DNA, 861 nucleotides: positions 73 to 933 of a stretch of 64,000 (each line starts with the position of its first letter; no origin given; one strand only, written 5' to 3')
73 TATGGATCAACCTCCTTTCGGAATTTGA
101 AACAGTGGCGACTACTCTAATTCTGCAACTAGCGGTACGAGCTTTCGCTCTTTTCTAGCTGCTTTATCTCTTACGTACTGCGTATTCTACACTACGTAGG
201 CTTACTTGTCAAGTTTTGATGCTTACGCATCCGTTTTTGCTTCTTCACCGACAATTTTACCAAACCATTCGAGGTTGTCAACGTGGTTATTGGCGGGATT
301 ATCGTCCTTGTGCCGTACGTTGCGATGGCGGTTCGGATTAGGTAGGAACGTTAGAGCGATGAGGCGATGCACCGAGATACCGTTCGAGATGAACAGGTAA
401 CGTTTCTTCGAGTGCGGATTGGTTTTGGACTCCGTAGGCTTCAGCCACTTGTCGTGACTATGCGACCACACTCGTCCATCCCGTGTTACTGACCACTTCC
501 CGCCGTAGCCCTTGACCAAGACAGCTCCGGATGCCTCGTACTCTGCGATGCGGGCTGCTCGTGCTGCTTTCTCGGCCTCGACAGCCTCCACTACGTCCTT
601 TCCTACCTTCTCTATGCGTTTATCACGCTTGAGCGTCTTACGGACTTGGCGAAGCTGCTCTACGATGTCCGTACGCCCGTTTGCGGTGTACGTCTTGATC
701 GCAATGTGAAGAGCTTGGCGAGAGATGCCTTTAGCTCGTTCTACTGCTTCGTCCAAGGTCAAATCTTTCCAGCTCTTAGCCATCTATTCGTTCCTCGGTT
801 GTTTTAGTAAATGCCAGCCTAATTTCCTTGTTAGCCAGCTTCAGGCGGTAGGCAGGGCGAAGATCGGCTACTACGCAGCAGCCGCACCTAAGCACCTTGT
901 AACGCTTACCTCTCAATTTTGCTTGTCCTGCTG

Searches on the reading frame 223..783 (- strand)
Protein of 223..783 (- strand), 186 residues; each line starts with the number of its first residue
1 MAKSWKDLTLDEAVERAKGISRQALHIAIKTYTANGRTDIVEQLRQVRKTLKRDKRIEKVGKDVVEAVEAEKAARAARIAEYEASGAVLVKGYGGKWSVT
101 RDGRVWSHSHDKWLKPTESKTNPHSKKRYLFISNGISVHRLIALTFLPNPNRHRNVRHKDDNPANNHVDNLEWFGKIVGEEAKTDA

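Call 113: find_encoding_contigs(protein=window:223-783:-, flank=10000, max_places=5)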
Protein window:223-783:- (186 aa): 3 contigs read that carry it; 3 places shown.
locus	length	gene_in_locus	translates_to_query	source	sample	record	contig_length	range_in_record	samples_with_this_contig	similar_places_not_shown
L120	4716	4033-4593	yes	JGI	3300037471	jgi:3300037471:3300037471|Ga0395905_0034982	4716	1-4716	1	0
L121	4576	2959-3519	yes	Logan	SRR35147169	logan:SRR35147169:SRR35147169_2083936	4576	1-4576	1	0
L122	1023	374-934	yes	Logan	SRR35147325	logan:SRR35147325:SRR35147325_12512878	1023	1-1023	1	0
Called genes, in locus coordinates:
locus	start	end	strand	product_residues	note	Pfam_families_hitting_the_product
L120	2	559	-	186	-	?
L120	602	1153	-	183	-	PF13328:HD_4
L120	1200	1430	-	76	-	-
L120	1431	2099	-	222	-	PF00239:Resolvase, PF07508:Recombinase (weak)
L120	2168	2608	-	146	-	-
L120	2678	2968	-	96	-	-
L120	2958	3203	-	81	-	-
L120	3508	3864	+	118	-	-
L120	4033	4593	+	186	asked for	-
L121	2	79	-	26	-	?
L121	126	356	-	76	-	-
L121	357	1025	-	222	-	PF00239:Resolvase, PF07508:Recombinase (weak)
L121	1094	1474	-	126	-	-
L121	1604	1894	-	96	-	-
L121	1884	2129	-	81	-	-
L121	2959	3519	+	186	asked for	-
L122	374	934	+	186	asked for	-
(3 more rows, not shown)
